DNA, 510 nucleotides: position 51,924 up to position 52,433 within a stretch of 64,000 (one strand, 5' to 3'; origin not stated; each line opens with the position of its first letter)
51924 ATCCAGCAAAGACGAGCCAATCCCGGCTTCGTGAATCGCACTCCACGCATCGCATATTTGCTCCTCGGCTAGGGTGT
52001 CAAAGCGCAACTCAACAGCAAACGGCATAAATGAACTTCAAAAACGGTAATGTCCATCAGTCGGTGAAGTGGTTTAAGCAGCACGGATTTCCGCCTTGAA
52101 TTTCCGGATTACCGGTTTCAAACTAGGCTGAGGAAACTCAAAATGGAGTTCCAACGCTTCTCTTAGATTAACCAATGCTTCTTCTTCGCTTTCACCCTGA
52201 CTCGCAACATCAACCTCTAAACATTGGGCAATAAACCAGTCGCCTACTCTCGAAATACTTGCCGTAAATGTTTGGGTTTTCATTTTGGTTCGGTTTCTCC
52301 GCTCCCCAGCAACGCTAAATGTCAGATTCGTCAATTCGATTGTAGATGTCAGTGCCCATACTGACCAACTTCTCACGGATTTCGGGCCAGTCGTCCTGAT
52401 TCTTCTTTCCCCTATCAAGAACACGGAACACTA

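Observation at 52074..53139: A PD-(D/E)xK/DUF4268-type protein sits in the HicA position upstream of a HicB antitoxin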

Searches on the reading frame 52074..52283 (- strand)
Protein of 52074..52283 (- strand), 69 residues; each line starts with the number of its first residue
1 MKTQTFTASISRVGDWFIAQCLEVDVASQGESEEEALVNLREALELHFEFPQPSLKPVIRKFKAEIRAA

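Call 3: search_protein_families(library=pfam, proteins=[window:52074-52283:-], max_evalue=0.1)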
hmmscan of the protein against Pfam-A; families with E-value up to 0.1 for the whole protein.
window:52074-52283:- (69 aa): 1 family
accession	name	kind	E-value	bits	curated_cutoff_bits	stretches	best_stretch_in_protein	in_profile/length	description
PF24113.1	DUF7387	-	3.1e-07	31.1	27.9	1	12-53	19-60/85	Family of unknown function (DUF7387)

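Call 4: search_protein_families(library=ncbifam, proteins=[window:52074-52283:-], max_evalue=0.1)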
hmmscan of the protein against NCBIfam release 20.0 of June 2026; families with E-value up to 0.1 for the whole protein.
window:52074-52283:- (69 aa): 0 families

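Call 5: search_protein_families(library=pfam, proteins=[window:52074-52283:-], max_evalue=10)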
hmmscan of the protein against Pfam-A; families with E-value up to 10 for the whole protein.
window:52074-52283:- (69 aa): 1 family
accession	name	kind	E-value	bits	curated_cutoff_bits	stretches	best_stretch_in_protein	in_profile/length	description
PF24113.1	DUF7387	-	3.1e-07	31.1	27.9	1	12-53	19-60/85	Family of unknown function (DUF7387)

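Call 6: search_protein_families(library=padloc, proteins=[window:52074-52283:-], max_evalue=1)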
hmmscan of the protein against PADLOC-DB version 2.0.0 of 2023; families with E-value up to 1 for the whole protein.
window:52074-52283:- (69 aa): 0 families

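Call 8: search_solved_structures(query=window:52074-52283:-, max_evalue=10)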
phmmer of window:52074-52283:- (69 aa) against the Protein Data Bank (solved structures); distinct sequences matched with E-value up to 10: 2.
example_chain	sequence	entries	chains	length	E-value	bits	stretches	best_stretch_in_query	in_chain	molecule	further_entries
9svk_B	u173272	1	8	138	1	12.9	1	27-49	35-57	Toxin-antitoxin system, antitoxin component, HicB family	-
7wkk_N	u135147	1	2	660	1.2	12.7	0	36-58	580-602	Nucleoporin NDC1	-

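Call 20: find_homologous_proteins(query=window:52074-52283:-)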
Query window:52074-52283:- (69 aa): 1981 proteins with E <= 0.001 among 1983 candidates; the best 120 are listed.
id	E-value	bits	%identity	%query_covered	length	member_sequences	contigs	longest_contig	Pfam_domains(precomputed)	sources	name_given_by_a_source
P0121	4.3e-37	141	100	100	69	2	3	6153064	PF24113.2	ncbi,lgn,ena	-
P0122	3.7e-33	129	91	100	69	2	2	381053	PF24113.2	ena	-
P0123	4.1e-32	126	88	100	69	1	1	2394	PF24113.2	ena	-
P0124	1.5e-31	124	88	100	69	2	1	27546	PF24113.2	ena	-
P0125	4.2e-31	123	88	100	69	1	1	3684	PF24113.2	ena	-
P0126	2.4e-30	120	87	100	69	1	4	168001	PF24113.2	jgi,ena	jgi:predicted RNase H-like HicB family nuclease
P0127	3.5e-30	120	87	100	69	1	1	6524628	PF24113.2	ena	-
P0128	4.0e-30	120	84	100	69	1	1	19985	PF24113.2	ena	-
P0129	4.5e-30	119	87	99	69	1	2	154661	PF24113.2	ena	-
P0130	9.6e-30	118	87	100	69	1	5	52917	PF24113.2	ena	-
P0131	2.6e-29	117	86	100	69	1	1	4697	PF24113.2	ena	-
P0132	6.3e-29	116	86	100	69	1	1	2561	PF24113.2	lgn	-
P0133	4.0e-28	113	80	100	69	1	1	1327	PF24113.2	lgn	-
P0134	1.4e-27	112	81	100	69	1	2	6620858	PF24113.2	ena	-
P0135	2.1e-27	111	81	100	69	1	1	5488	PF24113.2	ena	-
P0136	4.3e-27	110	81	100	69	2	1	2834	PF24113.2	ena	-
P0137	5.4e-27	110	80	100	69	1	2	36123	PF24113.2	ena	-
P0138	5.7e-27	110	80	100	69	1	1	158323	PF24113.2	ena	-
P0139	8.4e-27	109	81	100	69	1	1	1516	PF24113.2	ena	-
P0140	8.4e-27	109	80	100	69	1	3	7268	PF24113.2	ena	-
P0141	1.5e-26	108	77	100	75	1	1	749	PF24113.2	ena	-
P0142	1.6e-26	108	80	100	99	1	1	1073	PF24113.2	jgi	jgi:predicted RNase H-like HicB family nuclease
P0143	1.6e-26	108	80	100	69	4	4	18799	PF24113.2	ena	-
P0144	1.7e-26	108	81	100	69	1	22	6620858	PF24113.2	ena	-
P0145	2.0e-26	108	77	100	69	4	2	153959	PF24113.2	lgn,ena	-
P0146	2.1e-26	108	89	88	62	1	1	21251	PF24113.2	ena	-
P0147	2.2e-26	108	78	100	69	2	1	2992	PF24113.2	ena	-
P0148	2.2e-26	108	80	100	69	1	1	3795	PF24113.2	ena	-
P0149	2.3e-26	108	75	100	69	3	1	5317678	PF24113.2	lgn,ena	-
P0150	2.3e-26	108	78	100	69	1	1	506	PF24113.2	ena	-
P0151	2.3e-26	108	78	100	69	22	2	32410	PF24113.2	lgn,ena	-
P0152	2.4e-26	108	78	100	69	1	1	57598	PF24113.2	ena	-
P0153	2.4e-26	108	77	100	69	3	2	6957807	PF24113.2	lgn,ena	-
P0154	3.2e-26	107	78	100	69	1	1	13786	PF24113.2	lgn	-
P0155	3.7e-26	107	75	100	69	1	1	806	PF24113.2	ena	-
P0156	4.7e-26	107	78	100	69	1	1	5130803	PF24113.2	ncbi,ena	-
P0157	4.8e-26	107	74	100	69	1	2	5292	PF24113.2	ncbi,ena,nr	ncbi:MAG: type II toxin-antitoxin system HicB family antitoxin [Candidatus Poribacteria bacterium]|n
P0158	8.6e-26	106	80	100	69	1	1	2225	PF24113.2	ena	-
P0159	8.7e-26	106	77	100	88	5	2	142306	PF24113.2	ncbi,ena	-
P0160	1.2e-25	106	78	100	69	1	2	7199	PF24113.2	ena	-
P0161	1.2e-25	106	78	100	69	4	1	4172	PF24113.2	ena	-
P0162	1.2e-25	105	74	100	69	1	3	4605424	PF24113.2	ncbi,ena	-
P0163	1.3e-25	105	77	100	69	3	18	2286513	PF24113.2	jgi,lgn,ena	jgi:predicted RNase H-like HicB family nuclease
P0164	1.6e-25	105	78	100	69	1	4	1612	PF24113.2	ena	-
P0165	1.6e-25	105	78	100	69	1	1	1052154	PF24113.2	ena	-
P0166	1.6e-25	105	77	100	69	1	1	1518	PF24113.2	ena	-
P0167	1.7e-25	105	77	100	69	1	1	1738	PF24113.2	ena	-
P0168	2.4e-25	105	75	100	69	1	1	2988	PF24113.2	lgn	-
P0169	2.5e-25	104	72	100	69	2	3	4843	PF24113.2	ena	-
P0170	2.6e-25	104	75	100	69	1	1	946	PF24113.2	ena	-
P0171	2.7e-25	104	75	100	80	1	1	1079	PF24113.2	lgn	-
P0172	2.8e-25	104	77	100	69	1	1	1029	PF24113.2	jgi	-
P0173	3.3e-25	104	72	100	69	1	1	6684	PF24113.2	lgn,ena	-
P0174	4.3e-25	104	74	100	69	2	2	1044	PF24113.2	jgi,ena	jgi:predicted RNase H-like HicB family nuclease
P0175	4.8e-25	104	75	100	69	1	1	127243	PF24113.2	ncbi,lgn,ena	-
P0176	4.9e-25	104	77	100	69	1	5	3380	PF24113.2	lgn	-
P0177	5.3e-25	103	74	100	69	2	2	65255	PF24113.2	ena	-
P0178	6.6e-25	103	72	100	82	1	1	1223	PF24113.2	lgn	-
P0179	9.7e-25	103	74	100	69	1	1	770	PF24113.2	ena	-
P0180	1.1e-24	103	74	100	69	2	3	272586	PF24113.2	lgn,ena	-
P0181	1.1e-24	103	72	100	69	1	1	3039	PF24113.2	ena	-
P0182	1.1e-24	103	75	100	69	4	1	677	PF24113.2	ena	-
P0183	1.2e-24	102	75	100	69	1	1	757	PF24113.2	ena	-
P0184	1.2e-24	102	75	100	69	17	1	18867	PF24113.2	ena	-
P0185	1.2e-24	102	74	100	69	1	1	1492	PF24113.2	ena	-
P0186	1.3e-24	102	77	100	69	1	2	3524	PF24113.2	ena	-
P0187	1.4e-24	102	81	91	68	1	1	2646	PF24113.2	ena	-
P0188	1.4e-24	102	74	100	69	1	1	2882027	PF24113.2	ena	-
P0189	1.4e-24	102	77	100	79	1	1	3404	PF24113.2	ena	-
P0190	1.4e-24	102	77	100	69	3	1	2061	PF24113.2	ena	-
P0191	1.6e-24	102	75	100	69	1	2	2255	PF24113.2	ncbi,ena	-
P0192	1.6e-24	102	74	100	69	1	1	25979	PF24113.2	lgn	-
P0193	1.7e-24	102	74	100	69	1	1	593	PF24113.2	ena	-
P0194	1.7e-24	102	74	100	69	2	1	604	PF24113.2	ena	-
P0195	1.7e-24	102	75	100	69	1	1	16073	PF24113.2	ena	-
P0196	1.8e-24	102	77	100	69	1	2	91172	PF24113.2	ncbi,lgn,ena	-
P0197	1.8e-24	102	74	100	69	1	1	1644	PF24113.2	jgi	jgi:predicted RNase H-like HicB family nuclease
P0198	2.3e-24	101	72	100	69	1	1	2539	PF24113.2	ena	-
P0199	2.5e-24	101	77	100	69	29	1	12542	PF24113.2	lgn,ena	-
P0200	3.7e-24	101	75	100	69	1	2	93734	PF24113.2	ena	-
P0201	3.8e-24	101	74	100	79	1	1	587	PF24113.2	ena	-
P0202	4.0e-24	101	74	100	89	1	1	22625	PF24113.2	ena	-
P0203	4.1e-24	101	81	91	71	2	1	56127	PF24113.2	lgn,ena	-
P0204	4.6e-24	101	74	100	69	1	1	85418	PF24113.2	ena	-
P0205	4.9e-24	100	72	100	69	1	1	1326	PF24113.2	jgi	jgi:predicted RNase H-like HicB family nuclease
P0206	5.0e-24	100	77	100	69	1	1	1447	PF24113.2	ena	-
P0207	5.5e-24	100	72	100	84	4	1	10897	PF24113.2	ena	-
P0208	6.7e-24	100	71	100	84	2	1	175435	PF24113.2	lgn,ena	-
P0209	6.7e-24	100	75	100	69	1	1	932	PF24113.2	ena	-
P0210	7.1e-24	100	72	97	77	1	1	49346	PF24113.2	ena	-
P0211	8.4e-24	100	72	100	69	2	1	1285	PF24113.2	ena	-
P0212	9.4e-24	100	74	100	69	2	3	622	PF24113.2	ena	-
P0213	1.0e-23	99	71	100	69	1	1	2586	PF24113.2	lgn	-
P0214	1.2e-23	99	72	100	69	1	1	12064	PF24113.2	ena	-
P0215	1.3e-23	99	74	100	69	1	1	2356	PF24113.2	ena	-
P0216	1.4e-23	99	73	96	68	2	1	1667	PF24113.2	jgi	jgi:predicted RNase H-like HicB family nuclease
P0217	1.8e-23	99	78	94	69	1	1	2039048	PF24113.2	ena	-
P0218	2.0e-23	99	71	99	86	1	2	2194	PF24113.2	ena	-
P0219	2.0e-23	99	70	100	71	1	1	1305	PF24113.2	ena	-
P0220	2.6e-23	98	71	100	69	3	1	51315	PF24113.2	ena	-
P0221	3.7e-23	98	72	99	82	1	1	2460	PF24113.2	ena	-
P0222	4.0e-23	98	71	100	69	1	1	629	PF24113.2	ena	-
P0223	6.2e-23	97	71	99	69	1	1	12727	PF24113.2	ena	-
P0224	6.3e-23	97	70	100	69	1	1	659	PF24113.2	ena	-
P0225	6.4e-23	97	73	96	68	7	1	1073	PF24113.2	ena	-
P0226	8.1e-23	97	72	100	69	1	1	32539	PF24113.2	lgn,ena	-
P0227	1.0e-22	96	71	96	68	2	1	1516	PF24113.2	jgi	jgi:predicted RNase H-like HicB family nuclease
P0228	1.1e-22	96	69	99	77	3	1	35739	PF24113.2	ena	-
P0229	1.1e-22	96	71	96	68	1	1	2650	PF24113.2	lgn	-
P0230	1.1e-22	96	71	96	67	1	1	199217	PF24113.2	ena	-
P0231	1.2e-22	96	72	100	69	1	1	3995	PF24113.2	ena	-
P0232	1.4e-22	96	71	96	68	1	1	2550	PF24113.2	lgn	-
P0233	1.4e-22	96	71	96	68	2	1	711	PF24113.2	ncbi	-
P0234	1.5e-22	96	69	99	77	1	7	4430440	PF24113.2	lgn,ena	-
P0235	1.6e-22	96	79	88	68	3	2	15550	PF24113.2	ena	-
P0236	1.6e-22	96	68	99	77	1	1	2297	PF24113.2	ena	-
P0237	1.6e-22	96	71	96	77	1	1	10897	PF24113.2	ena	-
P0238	2.0e-22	95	71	96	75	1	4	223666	PF24113.2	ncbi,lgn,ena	-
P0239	2.0e-22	95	71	96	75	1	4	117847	PF24113.2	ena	-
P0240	2.0e-22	95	73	93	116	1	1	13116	PF24113.2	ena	-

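Call 22: find_encoding_contigs(protein=P0144, flank=2500, max_places=10)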
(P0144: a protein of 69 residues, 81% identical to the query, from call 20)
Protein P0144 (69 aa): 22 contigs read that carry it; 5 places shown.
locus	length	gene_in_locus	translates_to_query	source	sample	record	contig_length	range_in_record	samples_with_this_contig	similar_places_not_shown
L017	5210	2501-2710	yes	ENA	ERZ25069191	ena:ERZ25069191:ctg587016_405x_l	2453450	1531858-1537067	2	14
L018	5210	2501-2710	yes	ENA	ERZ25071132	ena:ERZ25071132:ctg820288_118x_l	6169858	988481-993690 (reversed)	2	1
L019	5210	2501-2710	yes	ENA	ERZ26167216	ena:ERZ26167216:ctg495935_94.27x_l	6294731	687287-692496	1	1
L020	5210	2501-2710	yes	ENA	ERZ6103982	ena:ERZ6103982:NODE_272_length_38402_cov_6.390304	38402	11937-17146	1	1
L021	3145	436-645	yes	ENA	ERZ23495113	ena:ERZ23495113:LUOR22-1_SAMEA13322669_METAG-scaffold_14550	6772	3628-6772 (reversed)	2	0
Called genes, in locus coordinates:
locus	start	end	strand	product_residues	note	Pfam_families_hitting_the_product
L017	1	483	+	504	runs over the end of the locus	PF03136:Pup_ligase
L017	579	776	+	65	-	PF20513:UBact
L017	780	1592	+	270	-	PF00227:Proteasome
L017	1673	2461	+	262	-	PF00227:Proteasome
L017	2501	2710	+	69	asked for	PF24113:DUF7387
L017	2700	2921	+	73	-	PF07927:HicA_toxin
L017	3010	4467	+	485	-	PF03136:Pup_ligase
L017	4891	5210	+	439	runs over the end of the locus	PF07394:DUF1501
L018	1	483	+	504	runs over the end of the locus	PF03136:Pup_ligase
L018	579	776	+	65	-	PF20513:UBact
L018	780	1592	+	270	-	PF00227:Proteasome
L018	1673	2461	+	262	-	PF00227:Proteasome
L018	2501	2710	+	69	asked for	PF24113:DUF7387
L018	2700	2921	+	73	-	PF07927:HicA_toxin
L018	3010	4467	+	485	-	PF03136:Pup_ligase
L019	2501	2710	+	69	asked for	PF24113:DUF7387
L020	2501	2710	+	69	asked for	PF24113:DUF7387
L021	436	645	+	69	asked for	PF24113:DUF7387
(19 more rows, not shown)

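Call 40: search_solved_structures(query=A3, max_evalue=1, show_alignments=2)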
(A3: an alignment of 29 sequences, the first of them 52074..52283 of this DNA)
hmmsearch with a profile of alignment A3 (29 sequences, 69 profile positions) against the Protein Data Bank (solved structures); distinct sequences matched with E-value up to 1: 10.
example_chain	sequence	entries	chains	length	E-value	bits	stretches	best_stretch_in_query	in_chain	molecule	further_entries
6een_D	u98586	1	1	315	2.3e-09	39.8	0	40-62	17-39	Designer Pentatricopeptide Protein dPPR10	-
6een_C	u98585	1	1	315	7.7e-08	34.9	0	40-60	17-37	Designer Pentatricopeptide Protein dPPR10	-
4ozs_A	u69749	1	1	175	0.00011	24.8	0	40-62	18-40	Alpha solenoid protein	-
2yzt_A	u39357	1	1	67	0.019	17.7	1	13-56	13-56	Putative uncharacterized protein TTHA1756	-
9svk_B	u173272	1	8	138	0.2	14.4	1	27-48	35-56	Toxin-antitoxin system, antitoxin component, HicB family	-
2hpr_A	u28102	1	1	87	0.7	12.6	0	18-45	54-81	HISTIDINE-CONTAINING PHOSPHOCARRIER PROTEIN HPR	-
2fep_S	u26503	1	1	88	0.71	12.6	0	18-44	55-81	Phosphocarrier protein HPr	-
3oqm_S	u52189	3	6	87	0.72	12.6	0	18-44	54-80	Phosphocarrier protein HPr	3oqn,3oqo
1jem_A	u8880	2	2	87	0.78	12.5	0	18-44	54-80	HISTIDINE CONTAINING PROTEIN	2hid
1kkl_H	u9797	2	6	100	0.95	12.2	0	18-44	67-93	PHOSPHOCARRIER PROTEIN HPR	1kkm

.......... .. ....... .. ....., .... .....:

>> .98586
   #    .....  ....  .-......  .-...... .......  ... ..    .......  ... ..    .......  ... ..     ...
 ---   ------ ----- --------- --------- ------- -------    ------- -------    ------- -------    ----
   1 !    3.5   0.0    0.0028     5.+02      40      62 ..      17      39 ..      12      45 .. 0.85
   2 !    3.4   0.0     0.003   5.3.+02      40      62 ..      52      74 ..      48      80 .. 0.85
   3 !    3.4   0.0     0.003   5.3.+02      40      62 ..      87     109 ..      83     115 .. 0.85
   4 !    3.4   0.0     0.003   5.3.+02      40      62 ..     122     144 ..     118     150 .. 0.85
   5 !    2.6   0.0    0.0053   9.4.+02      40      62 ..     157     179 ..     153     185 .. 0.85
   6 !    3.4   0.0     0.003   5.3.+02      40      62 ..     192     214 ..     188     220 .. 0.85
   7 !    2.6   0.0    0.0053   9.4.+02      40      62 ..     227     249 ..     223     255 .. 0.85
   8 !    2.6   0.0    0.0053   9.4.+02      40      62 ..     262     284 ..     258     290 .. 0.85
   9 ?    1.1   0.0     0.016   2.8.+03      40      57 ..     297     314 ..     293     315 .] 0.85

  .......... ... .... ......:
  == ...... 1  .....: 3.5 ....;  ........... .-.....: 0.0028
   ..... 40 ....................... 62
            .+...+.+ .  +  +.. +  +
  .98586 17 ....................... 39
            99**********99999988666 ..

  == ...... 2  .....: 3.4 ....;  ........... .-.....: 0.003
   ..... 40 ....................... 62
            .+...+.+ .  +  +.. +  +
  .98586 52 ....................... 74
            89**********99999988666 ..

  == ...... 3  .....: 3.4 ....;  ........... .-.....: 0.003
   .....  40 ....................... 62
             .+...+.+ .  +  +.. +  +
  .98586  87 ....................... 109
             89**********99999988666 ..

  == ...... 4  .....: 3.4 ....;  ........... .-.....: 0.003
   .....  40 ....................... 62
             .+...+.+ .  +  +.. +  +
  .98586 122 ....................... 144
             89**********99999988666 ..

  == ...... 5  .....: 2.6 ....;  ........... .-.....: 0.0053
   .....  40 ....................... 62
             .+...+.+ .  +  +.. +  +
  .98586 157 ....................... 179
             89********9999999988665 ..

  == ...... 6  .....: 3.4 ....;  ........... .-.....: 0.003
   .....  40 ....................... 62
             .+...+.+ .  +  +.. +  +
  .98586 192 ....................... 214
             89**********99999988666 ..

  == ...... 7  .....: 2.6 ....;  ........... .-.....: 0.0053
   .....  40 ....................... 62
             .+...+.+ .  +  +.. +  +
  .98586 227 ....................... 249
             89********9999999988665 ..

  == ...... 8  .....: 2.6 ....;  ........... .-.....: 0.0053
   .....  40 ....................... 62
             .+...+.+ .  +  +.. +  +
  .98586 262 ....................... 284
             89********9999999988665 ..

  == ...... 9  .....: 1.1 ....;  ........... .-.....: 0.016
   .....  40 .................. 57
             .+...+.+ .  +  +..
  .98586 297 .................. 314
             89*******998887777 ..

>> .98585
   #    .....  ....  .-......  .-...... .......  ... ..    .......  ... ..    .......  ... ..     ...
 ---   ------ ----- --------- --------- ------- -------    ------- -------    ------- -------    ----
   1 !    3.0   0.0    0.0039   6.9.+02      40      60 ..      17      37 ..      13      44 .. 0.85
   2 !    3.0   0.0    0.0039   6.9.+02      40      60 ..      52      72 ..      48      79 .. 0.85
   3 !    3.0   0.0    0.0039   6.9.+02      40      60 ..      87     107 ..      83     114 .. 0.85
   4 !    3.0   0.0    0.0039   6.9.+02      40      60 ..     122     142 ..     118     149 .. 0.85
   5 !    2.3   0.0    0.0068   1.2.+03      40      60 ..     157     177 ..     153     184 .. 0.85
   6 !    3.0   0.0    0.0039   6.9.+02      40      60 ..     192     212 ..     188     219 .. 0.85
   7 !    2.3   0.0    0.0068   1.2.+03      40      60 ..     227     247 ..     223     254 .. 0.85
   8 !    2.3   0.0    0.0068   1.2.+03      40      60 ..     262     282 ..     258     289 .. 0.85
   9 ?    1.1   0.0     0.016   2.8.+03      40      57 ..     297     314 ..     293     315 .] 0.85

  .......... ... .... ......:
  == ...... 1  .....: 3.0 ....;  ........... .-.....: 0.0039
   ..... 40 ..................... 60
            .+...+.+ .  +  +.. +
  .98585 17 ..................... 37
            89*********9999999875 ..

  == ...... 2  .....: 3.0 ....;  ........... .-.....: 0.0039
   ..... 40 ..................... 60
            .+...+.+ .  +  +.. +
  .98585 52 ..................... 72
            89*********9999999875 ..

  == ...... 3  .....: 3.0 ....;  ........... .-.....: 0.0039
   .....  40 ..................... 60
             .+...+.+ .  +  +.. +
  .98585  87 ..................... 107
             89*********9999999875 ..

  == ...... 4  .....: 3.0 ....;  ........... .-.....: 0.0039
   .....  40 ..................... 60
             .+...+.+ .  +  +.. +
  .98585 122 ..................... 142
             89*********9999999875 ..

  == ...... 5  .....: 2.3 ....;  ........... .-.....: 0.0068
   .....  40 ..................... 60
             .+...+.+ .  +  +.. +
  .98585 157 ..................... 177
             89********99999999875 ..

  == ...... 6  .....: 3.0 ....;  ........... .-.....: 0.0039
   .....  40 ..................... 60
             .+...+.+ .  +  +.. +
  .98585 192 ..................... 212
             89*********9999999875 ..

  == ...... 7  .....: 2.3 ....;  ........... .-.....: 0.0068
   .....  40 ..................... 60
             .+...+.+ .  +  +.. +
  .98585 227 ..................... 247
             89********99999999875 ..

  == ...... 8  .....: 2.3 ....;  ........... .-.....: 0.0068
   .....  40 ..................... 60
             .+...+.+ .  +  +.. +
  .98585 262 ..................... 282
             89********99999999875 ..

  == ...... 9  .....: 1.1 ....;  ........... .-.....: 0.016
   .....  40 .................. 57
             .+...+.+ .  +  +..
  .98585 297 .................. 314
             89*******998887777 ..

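Call 42: find_encoding_contigs(protein=P0163, flank=1500, max_places=10)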
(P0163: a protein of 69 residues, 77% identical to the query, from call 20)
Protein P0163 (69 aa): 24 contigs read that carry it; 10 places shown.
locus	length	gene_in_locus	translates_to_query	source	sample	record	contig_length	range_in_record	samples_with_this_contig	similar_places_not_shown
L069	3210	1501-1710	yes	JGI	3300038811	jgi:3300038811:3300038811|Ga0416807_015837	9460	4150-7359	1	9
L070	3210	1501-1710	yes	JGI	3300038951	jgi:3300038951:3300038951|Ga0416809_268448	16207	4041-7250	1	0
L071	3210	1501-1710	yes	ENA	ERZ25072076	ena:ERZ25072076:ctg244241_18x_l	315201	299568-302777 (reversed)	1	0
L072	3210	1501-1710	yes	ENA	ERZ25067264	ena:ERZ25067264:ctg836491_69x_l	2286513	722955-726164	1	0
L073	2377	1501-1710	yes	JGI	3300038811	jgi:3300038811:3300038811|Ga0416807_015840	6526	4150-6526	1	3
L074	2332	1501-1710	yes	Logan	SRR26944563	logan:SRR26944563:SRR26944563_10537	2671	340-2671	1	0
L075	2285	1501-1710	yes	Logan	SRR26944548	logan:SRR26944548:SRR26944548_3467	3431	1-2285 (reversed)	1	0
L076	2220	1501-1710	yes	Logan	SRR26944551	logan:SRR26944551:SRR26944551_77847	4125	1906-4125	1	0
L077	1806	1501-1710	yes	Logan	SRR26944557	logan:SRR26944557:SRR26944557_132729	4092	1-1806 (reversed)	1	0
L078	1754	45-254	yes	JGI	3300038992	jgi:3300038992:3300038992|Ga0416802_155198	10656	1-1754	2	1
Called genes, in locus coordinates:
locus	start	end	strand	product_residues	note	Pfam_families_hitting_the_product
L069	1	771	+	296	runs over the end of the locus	PF01656:CbiA, PF09140:MipZ (faint), PF10609:ParA, PF13614:AAA_31 (weak)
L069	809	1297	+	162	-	PF08369:PCP_red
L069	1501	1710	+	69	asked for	PF24113:DUF7387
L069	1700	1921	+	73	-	PF07927:HicA_toxin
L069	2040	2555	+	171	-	PF05425:CopD (weak)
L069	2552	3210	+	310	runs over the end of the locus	-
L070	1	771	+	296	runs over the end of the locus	PF01656:CbiA, PF09140:MipZ (faint), PF10609:ParA, PF13614:AAA_31 (weak)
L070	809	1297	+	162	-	PF08369:PCP_red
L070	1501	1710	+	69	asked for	PF24113:DUF7387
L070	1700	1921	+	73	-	PF07927:HicA_toxin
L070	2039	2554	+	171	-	PF05425:CopD (weak)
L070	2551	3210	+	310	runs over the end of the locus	-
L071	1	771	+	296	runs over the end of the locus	PF01656:CbiA, PF09140:MipZ (faint), PF10609:ParA, PF13614:AAA_31 (weak)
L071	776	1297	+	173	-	PF08369:PCP_red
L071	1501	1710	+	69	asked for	PF24113:DUF7387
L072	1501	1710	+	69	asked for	PF24113:DUF7387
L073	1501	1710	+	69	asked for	PF24113:DUF7387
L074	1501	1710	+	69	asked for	PF24113:DUF7387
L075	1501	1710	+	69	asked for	PF24113:DUF7387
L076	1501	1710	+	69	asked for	PF24113:DUF7387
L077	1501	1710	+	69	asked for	PF24113:DUF7387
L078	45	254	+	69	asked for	PF24113:DUF7387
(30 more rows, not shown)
